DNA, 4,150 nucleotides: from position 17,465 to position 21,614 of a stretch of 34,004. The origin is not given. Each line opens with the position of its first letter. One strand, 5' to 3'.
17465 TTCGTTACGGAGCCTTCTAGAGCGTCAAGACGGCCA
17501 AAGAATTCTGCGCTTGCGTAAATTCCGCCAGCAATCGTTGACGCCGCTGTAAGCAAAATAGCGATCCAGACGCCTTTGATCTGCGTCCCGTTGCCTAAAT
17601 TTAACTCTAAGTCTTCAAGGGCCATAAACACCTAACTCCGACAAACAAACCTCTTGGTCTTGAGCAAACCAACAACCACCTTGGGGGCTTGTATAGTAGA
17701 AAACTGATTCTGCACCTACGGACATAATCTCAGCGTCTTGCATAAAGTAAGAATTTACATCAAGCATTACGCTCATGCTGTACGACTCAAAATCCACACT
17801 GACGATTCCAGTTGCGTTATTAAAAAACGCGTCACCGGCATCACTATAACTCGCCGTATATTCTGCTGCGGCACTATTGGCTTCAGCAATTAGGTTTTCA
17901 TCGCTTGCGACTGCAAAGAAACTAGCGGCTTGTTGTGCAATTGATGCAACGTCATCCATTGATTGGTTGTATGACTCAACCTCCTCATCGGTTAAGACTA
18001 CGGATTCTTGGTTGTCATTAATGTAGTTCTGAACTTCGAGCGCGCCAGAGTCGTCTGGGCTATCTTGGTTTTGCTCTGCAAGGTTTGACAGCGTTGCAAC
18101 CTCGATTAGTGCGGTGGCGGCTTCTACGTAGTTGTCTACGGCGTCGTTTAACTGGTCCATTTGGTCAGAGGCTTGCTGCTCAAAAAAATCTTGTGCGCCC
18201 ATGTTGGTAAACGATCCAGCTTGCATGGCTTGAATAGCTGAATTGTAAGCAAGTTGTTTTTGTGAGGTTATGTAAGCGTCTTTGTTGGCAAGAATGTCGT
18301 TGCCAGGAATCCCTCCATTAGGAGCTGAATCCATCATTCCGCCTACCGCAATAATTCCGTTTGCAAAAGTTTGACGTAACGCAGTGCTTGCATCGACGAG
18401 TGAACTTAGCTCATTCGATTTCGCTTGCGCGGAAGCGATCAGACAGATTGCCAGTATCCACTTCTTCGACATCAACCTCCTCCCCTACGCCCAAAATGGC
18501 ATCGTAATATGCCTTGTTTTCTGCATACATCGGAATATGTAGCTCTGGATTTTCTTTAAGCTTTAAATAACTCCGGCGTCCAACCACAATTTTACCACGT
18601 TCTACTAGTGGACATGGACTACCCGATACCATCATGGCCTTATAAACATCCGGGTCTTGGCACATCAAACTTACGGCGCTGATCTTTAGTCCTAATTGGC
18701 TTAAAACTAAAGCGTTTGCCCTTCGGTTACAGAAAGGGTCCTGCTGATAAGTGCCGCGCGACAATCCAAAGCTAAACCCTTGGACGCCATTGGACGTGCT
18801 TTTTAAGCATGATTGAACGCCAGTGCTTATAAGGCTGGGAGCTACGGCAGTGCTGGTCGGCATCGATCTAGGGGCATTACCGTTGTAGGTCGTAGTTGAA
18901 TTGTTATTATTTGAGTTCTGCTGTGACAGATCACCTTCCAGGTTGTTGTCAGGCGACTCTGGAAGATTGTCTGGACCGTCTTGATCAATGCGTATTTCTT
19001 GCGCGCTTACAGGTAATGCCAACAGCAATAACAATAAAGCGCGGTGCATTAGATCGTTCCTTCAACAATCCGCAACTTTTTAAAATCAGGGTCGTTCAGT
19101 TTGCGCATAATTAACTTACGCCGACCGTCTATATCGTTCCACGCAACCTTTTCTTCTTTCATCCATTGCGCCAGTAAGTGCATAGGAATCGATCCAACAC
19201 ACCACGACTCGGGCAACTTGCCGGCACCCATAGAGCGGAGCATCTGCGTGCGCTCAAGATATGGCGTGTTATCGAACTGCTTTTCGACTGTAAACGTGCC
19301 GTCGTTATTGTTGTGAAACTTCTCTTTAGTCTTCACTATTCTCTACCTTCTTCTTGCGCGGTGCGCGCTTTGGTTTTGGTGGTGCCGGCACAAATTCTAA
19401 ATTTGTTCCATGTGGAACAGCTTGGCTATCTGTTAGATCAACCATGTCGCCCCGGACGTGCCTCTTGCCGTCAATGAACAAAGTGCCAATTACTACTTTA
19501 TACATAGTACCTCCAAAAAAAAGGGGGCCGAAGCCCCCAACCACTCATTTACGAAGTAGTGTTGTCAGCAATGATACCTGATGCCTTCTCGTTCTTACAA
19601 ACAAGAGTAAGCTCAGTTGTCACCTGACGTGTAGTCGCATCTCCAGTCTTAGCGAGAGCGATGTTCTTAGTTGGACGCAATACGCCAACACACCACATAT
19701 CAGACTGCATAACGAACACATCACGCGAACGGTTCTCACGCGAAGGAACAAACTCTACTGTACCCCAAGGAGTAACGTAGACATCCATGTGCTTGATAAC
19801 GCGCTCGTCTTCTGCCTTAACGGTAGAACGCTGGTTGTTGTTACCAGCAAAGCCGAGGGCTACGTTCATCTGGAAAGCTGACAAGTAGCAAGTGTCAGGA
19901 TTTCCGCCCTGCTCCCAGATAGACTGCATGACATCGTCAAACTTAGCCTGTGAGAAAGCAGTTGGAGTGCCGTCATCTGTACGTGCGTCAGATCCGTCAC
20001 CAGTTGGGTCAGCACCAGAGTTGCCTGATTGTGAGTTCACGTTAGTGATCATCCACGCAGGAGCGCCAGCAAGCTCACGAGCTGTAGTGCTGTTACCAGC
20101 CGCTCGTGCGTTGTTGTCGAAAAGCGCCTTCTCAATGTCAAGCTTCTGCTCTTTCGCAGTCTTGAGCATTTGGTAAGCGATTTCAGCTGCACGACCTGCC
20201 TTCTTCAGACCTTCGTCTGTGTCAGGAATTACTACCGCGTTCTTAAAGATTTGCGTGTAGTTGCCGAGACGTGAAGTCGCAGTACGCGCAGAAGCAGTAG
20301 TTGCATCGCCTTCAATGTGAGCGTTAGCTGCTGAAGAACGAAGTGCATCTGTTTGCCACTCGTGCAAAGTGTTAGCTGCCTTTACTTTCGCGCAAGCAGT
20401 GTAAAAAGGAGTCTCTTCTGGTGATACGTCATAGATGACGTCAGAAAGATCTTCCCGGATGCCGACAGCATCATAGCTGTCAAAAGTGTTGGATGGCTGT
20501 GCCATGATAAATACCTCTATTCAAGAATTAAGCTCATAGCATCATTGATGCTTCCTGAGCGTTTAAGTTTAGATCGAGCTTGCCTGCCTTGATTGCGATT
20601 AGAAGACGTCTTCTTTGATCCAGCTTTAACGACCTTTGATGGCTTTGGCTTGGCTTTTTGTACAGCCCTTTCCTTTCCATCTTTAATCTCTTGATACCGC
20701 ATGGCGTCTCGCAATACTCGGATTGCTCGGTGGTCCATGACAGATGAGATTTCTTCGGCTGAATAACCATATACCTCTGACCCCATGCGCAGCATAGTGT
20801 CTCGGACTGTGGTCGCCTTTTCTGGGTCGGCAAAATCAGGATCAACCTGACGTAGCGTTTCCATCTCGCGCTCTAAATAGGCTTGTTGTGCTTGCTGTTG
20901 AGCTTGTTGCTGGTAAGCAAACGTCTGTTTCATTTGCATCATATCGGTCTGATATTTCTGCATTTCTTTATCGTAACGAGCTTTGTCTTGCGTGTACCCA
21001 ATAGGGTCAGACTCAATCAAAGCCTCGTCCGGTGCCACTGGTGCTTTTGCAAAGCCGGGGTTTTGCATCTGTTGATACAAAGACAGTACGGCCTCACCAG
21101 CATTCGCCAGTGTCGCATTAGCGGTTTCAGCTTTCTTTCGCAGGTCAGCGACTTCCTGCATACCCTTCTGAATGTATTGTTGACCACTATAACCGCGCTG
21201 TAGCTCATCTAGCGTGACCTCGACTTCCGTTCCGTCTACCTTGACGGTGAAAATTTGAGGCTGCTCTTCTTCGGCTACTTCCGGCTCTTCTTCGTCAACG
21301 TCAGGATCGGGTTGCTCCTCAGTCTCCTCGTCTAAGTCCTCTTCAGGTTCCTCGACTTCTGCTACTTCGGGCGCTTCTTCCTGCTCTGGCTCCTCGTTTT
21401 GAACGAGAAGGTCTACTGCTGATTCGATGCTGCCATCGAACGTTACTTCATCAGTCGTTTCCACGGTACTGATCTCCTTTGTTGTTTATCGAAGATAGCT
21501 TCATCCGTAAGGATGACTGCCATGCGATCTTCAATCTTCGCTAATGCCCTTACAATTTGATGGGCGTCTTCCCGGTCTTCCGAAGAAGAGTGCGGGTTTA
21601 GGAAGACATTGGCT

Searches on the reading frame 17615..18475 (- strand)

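Call 8: search_protein_families(library=phrogs, proteins=[window:17615-18475:-], max_evalue=0.001)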
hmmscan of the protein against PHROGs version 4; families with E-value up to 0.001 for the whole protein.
window:17615-18475:- (286 aa): 1 family
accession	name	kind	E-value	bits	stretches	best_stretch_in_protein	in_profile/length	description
phrog_8155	-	unknown function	0.00044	21.6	0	150-194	36-82/96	-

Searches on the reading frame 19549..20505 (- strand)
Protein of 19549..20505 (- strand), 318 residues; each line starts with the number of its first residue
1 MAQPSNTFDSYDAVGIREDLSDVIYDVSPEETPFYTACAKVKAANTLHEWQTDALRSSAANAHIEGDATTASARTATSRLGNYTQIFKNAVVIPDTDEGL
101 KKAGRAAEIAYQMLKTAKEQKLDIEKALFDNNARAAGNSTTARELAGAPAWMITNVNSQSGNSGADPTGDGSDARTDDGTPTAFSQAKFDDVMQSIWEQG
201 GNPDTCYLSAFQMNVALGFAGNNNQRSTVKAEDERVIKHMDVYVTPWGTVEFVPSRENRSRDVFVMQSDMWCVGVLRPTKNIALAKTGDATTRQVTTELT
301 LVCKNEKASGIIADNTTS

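Call 8: search_protein_families(library=phrogs, proteins=[window:19549-20505:-], max_evalue=0.001)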
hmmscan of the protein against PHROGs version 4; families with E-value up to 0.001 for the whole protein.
window:19549-20505:- (318 aa): 1 family
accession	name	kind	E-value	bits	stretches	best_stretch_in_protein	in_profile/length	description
phrog_1328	-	head and packaging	1.4e-89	302.8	1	1-317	3-308/583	major head protein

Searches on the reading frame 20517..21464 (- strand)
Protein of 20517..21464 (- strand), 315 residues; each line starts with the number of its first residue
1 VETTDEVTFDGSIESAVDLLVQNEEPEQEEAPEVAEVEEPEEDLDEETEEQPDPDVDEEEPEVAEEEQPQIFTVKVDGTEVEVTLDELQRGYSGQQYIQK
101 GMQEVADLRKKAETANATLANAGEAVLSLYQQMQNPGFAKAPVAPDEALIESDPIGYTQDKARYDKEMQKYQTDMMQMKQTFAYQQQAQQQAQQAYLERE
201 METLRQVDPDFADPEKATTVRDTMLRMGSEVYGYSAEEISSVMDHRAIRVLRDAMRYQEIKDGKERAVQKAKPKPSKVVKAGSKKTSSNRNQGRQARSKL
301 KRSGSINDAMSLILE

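Call 8: search_protein_families(library=phrogs, proteins=[window:20517-21464:-], max_evalue=0.001)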
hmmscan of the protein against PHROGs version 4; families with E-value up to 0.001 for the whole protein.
window:20517-21464:- (315 aa): 1 family
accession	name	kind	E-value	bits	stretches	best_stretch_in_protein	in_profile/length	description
phrog_3927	-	head and packaging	2.8e-49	169.5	1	5-315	26-340/342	head scaffolding protein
